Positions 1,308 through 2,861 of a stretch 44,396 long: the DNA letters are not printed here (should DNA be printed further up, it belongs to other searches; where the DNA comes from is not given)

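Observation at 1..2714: Modular cytochrome with at least 20 heme sites, translationally coupled to a compact OM beta-barrel: candidate non-canonical porin-cytochrome electron conduit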

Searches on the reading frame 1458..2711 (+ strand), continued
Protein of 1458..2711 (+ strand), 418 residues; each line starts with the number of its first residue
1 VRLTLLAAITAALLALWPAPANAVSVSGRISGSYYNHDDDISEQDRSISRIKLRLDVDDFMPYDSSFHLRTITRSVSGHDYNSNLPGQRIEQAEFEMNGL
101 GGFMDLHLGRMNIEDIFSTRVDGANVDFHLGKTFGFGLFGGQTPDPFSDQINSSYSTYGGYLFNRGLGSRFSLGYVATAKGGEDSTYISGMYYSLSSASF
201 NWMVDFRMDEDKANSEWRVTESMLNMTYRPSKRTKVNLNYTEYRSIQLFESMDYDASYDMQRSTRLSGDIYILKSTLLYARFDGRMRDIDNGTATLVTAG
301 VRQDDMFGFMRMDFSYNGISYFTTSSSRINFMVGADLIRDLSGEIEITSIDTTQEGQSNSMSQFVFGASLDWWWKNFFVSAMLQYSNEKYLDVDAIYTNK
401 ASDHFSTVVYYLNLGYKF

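Call 38: search_protein_families(library=pfam, proteins=[L001:7269-10007:+, L001:5184-6077:+, L001:6328-7077:+, L014:5098-8001:+, L014:4019-4996:+, L015:2224-2877:+, L014:1457-2221:+], max_evalue=0.1)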
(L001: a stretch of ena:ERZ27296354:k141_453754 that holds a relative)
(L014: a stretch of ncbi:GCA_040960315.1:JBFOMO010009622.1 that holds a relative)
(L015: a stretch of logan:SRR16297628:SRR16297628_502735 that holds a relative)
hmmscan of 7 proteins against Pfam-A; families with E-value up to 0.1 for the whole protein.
L001:7269-10007:+ (913 aa): 6 families
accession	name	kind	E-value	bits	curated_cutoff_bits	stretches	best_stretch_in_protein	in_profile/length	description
PF14522.11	Cytochrome_C7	-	1.4e-37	127.7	24.8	7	162-228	6-67/67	Cytochrome c7 and related cytochrome c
PF14537.11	Cytochrom_c3_2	-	2.7e-16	60.2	25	3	153-228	8-79/79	Cytochrome c3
PF02085.21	Cytochrom_CIII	-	7e-12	46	22.9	2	775-827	27-84/101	Class III cytochrome C family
PF22113.1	Mtrc-MtrF_II-IV_dom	-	1.2e-10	41.6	30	2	58-215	4-169/176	Outer membrane cytochrome MtrC/MtrF-like, domains II/IV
PF16395.11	DUF5004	-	0.004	17.6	21.6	0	186-225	62-101/153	Domain of unknown function (DUF5004)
PF09699.15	Paired_CXXCH_1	-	0.013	15.7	20.6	2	642-674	8-40/41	Doubled CXXCH motif (Paired_CXXCH_1)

L001:5184-6077:+ (298 aa): 5 families
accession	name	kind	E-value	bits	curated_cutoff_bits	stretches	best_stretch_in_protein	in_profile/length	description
PF14522.11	Cytochrome_C7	-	4.8e-12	46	24.8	2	118-183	3-67/67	Cytochrome c7 and related cytochrome c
PF22113.1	Mtrc-MtrF_II-IV_dom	-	2.8e-09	37.2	30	2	175-212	6-43/176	Outer membrane cytochrome MtrC/MtrF-like, domains II/IV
PF14537.11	Cytochrom_c3_2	-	6.5e-08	33.4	25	1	253-285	5-35/79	Cytochrome c3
PF22678.1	Cytochrom_c_NrfB-like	-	0.00024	22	27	1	70-133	1-65/89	Cytochrome c-type protein NrfB-like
PF09699.15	Paired_CXXCH_1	-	0.00055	20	20.6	0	237-253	1-18/41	Doubled CXXCH motif (Paired_CXXCH_1)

L001:6328-7077:+ (250 aa): 4 families
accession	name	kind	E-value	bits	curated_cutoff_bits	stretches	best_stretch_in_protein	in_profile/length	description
PF14522.11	Cytochrome_C7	-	6e-09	36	24.8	2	72-131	12-66/67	Cytochrome c7 and related cytochrome c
PF09699.15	Paired_CXXCH_1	-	0.00061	19.9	20.6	1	75-107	8-37/41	Doubled CXXCH motif (Paired_CXXCH_1)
PF22113.1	Mtrc-MtrF_II-IV_dom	-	0.025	14.5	30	0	212-241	9-38/176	Outer membrane cytochrome MtrC/MtrF-like, domains II/IV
PF13435.11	Cytochrome_C554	-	0.042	15.2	20.8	1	95-131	44-83/84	Cytochrome c554 and c-prime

L014:5098-8001:+ (968 aa): 5 families
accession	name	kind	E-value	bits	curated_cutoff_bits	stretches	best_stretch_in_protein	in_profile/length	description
PF14522.11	Cytochrome_C7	-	1.9e-40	137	24.8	10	414-480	5-67/67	Cytochrome c7 and related cytochrome c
PF14537.11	Cytochrom_c3_2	-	8.3e-32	109.9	25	7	539-610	7-78/79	Cytochrome c3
PF22113.1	Mtrc-MtrF_II-IV_dom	-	2.4e-14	53.7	30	2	404-566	6-167/176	Outer membrane cytochrome MtrC/MtrF-like, domains II/IV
PF02085.21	Cytochrom_CIII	-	4.1e-11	43.6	22.9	1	27-86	24-87/101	Class III cytochrome C family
PF09699.15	Paired_CXXCH_1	-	0.01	16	20.6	1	49-85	6-40/41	Doubled CXXCH motif (Paired_CXXCH_1)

L014:4019-4996:+ (326 aa): 0 families

L015:2224-2877:+ (218 aa): 1 family
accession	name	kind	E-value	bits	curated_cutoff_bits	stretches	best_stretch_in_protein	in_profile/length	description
PF01292.26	Ni_hydr_CYTB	-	1.6e-14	54.5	30.1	1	36-198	6-166/179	Prokaryotic cytochrome b561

L014:1457-2221:+ (255 aa): 0 families

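Call 40: predict_structure(alignment_id=A2)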
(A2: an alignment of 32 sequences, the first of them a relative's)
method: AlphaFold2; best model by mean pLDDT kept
length: 418 residues; sequences in the alignment: 32
mean_pLDDT: 88.0   pTM: 0.75
mean pLDDT of the five models: 88.0, 87.6, 86.8, 85.1, 83.4
residues with pLDDT >= 90: 262; 70-90: 108; 50-70: 39; < 50: 9
segments of 3 or more residues with pLDDT < 50: 393-397
pLDDT, mean of each block of 10 residues (from residue 1): 77 59 80 92 82 90 82 83 74 90 92 89 95 94 76 85 93 94 91 91 95 91 96 96 90 75 97 96 94 96 94 98 95 90 96 84 94 95 90 51 79 96
secondary structure, 60 per line:
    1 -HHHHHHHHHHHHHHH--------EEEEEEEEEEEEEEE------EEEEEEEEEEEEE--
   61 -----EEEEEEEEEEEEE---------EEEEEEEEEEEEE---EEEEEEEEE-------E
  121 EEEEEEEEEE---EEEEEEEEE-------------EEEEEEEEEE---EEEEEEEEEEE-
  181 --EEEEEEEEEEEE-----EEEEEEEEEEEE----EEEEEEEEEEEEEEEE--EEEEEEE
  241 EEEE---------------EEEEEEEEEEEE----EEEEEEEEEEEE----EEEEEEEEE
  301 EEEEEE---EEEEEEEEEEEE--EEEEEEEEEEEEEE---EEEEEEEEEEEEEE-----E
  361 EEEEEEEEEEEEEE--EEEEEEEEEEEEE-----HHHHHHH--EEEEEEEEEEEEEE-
elements in order: H2-16 E25-39 E46-58 E66-78 E88-100 E104-112 E120-130 E134-142 E156-165 E169-179 E183-194 E200-211 E216-231 E234-244 E260-271 E276-287 E292-306 E310-321 E324-337 E341-354 E360-374 E377-389 H395-401 E404-417

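Call 44: fold_search(model_id=the predicted structure, library=pdb)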
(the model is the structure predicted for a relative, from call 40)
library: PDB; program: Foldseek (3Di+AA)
matches with E <= 10: 800; with E <= 0.001: 330
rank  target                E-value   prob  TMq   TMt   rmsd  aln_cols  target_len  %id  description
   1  3ohn_A                7.2e-09  1.00  0.48  0.44  11.8       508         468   11  Crystal structure of the FimD translocation domain (released 2011-06-01)
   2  9fy9_D                1.0e-08  1.00  0.48  0.33   8.8       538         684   11  Cryo-EM structure of the type 1 chaperone-usher pilus FimD-tip complex (FimDHGFC) - Conformer 1 (released 2025-06-04)
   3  3rfz_B                1.1e-08  1.00  0.52  0.31  10.8       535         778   10  Crystal structure of the FimD usher bound to its cognate FimC:FimH substrate (released 2011-06-01)
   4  3rfz_E                1.1e-08  1.00  0.51  0.31  12.2       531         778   10  Crystal structure of the FimD usher bound to its cognate FimC:FimH substrate (released 2011-06-01)
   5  5nxn_A                1.3e-08  1.00  0.33  0.38  11.2       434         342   12  Structure of a L5-deletion mutant of Providencia stuartii Omp-Pst1 (released 2018-02-21)
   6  8wv0_B                1.7e-08  1.00  0.40  0.50  12.7       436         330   10  Outer membrane porin of Burkholderia pseudomallei (BpsOmp38) (released 2024-10-30)
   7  3rbh_C                2.0e-08  1.00  0.39  0.40  14.5       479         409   11  Structure of alginate export protein AlgE from Pseudomonas aeruginosa (released 2011-07-27)
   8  8jto                  2.2e-08  1.00  0.35  0.40  14.3       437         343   11  Outer membrane porin of Burkholderia pseudomallei (BpsOmp38) in complex with ceftazidime (released 2024-06-26)
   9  3rbh_D                3.7e-08  1.00  0.39  0.39  12.2       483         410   10  Structure of alginate export protein AlgE from Pseudomonas aeruginosa (released 2011-07-27)
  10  4d64_A                3.9e-08  1.00  0.33  0.36  11.5       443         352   12  Structure of porin Omp-Pst1 from P. stuartii; the crystallographic symmetry generates a dimer of trimers. (released 2016-03-09)
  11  5ldt_A                4.3e-08  1.00  0.41  0.42  13.9       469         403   11  Crystal Structures of MOMP from Campylobacter jejuni (released 2016-10-26)
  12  9fxs_D                4.7e-08  1.00  0.52  0.36  11.0       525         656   10  Cryo-EM structure of the type 1 pilus complex including pilus rod and FimI-bound assembly platform after incorporation (released 2025-06-04)
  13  9fxb_D                4.7e-08  1.00  0.48  0.34  11.3       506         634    9  Cryo-EM structure of the type 1 pilus assembly platform as part of the FimI-bound chaperone-usher pilus complex (FimDH (released 2025-06-04)
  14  4d65_A                5.9e-08  1.00  0.34  0.38  13.2       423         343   15  Structure of porin Omp-Pst2 from P. stuartii; the asymmetric unit contains a dimer of trimers. (released 2016-03-09)
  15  8q2o                  7.2e-08  1.00  0.36  0.34  16.0       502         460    9  Structure of alginate transporter AlgE from P. aeruginosa PAO1 by using Se-MAG for the the lipid cubic phase crystalliza (released 2024-05-15)
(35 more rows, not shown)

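Call 50: find_related_loci(query=A3, collection=genome_contigs, flank=8000)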
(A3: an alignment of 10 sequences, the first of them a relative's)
Query A3 (418 aa) in genome_contigs; peptide patterns used: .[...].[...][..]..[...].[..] (x = any residue, [..] = any of these).
10 stretches matched a pattern; 4 encode a relative of the query (tblastn E <= 1e-3); 4 distinct loci.
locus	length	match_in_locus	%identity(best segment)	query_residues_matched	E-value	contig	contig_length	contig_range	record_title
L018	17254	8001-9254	74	1-418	0e+0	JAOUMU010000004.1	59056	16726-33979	MAG: Nitrospinota bacterium isolate 8_1_July_SF_Bin48 8_1_July_SF_Bin48_scaffold_120_c1, whole genome shotgun sequence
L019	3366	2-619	68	213-418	8e-99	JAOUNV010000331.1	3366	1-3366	MAG: Nitrospinota bacterium isolate 8_1_May_SF_Bin17 8_1_May_SF_Bin17_scaffold_88860_c1, whole genome shotgun sequence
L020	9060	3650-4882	32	18-418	6e-69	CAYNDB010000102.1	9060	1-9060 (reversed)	MAG TPA_asm: uncultured Nitrospinota bacterium isolate SRP128015_co1_477 genome assembly, contig: NODE_12775_length_9060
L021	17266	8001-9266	39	1-418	2e-91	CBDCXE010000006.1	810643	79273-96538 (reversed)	MAG: Nitrospinota bacterium isolate 1a5c112f-530b-4853-b9c3-525a2f2da88a genome assembly, contig: contig_6, whole genome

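Call 57: find_encoding_contigs(protein=P0018, flank=7000, max_places=2)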
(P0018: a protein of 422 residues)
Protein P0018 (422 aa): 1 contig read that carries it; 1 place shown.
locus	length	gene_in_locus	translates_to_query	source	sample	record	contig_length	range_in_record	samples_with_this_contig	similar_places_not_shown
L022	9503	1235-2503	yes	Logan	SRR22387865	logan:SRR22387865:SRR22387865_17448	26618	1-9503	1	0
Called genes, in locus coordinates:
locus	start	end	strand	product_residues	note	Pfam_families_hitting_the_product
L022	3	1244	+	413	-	?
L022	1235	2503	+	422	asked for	-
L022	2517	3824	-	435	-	PF18135:Type_ISP_C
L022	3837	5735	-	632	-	PF02384:N6_Mtase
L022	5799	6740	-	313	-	PF03462:PCRF, PF00472:RF-1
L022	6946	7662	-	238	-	-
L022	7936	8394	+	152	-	PF03652:RuvX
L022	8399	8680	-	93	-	PF10387:DUF2442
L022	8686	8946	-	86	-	PF13711:DUF4160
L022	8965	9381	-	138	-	PF00072:Response_reg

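Call 58: find_encoding_contigs(protein=P0022, flank=7000, max_places=2)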
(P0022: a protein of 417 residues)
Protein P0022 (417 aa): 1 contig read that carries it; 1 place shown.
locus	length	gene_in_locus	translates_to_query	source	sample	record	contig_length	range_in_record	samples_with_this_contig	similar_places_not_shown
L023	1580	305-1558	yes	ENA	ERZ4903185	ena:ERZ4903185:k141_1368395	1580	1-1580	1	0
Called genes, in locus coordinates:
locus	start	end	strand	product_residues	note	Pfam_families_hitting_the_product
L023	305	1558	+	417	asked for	-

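Call 59: find_encoding_contigs(protein=P0034, flank=7000, max_places=2)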
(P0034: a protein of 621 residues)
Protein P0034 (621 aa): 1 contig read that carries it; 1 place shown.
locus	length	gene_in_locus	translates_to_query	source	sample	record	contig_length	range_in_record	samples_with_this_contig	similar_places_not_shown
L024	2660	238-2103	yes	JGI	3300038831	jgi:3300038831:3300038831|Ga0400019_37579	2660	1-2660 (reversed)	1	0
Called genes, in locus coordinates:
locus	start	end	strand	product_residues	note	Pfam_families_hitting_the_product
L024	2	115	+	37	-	?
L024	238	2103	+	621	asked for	PF05036:SPOR (weak)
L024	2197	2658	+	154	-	?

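Call 66: list_cluster_members(proteins=[P0090, P0008, P0009, P0010, P0012, P0014, P0018, P0020, P0035, P0046])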
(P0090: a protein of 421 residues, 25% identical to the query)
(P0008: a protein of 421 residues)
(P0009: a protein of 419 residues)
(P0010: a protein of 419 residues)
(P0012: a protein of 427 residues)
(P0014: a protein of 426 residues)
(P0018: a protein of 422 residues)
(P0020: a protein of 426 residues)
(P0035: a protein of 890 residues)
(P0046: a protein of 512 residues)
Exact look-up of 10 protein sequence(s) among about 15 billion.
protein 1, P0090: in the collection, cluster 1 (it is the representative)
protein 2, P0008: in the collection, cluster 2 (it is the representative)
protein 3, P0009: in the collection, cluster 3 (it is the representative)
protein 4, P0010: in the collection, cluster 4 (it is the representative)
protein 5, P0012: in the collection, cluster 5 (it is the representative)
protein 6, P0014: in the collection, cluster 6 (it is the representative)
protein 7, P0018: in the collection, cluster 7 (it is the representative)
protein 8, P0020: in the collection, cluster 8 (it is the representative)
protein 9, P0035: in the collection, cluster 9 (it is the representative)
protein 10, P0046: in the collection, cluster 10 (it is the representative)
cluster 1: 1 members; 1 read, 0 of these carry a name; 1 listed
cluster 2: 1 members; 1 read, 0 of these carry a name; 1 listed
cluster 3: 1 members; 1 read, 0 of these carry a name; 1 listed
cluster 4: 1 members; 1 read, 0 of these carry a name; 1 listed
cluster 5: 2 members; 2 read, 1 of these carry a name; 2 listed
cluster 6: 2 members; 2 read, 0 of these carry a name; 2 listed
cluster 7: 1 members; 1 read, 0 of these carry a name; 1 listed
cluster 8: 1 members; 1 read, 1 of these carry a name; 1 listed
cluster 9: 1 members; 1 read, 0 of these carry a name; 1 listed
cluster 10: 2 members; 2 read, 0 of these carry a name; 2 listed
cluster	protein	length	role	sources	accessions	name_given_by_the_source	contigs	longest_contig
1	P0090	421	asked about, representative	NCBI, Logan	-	-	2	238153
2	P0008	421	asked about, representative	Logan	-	-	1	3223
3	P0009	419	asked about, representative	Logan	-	-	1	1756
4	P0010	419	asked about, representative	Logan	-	-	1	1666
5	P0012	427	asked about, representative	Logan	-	-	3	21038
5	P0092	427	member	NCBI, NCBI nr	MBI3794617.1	MAG: hypothetical protein HY280_07790 [Nitrospinae bacterium] | hypothetical protein [Nitrospinota bacterium]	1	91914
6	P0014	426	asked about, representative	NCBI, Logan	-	-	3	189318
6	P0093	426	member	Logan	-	-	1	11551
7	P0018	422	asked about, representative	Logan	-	-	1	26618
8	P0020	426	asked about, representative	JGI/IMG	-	hypothetical protein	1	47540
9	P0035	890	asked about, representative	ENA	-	-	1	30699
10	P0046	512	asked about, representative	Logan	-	-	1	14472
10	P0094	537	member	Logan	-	-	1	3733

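Call 67: find_encoding_contigs(protein=P0035, flank=8000, max_places=1)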
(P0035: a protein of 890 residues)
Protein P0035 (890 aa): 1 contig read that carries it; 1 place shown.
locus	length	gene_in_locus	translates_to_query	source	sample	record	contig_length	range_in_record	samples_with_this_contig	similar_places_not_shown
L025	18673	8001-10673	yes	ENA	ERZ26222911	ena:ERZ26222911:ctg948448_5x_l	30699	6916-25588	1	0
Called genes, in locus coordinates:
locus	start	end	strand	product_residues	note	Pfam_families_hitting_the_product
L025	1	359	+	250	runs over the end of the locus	-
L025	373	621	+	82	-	-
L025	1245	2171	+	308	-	-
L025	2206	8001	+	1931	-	PF02085:Cytochrom_CIII (faint), PF14522:Cytochrome_C7 (faint), PF14537:Cytochrom_c3_2 (faint), PF22113:Mtrc-MtrF_II-IV_dom (faint)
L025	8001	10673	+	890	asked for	PF05036:SPOR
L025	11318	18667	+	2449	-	PF02085:Cytochrom_CIII (faint), PF14522:Cytochrome_C7 (faint), PF14537:Cytochrom_c3_2 (faint), PF01147:Crust_neurohorm (faint), PF11519:DUF3222 (faint), PF22113:Mtrc-MtrF_II-IV_dom (weak)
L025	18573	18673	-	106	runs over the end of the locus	-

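Call 68: find_encoding_contigs(protein=P0046, flank=8000, max_places=1)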
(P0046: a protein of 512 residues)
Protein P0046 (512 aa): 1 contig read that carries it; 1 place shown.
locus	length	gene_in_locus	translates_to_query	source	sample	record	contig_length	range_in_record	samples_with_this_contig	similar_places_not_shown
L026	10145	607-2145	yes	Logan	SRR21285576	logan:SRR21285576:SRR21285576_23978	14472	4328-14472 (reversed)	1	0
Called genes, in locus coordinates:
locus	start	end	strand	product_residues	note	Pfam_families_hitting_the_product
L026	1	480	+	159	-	?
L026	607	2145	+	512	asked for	-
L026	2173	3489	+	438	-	PF00037:Fer4 (weak), PF12797:Fer4_2 (weak), PF12837:Fer4_6 (weak), PF13237:Fer4_10, PF14697:Fer4_21, PF12838:Fer4_7, PF07992:Pyr_redox_2, PF13738:Pyr_redox_3, +10 more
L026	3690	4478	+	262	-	PF02405:MlaE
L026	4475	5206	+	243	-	PF02463:SMC_N, PF00005:ABC_tran, PF13304:AAA_21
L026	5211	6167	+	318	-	PF02470:MlaD, PF28544:Helical_needle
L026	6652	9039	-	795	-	PF00072:Response_reg, PF05157:MshEN, PF00437:T2SSE, PF12773:DZR (weak)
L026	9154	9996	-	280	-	PF08668:HDOD, PF01966:HD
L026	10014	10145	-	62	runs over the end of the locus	-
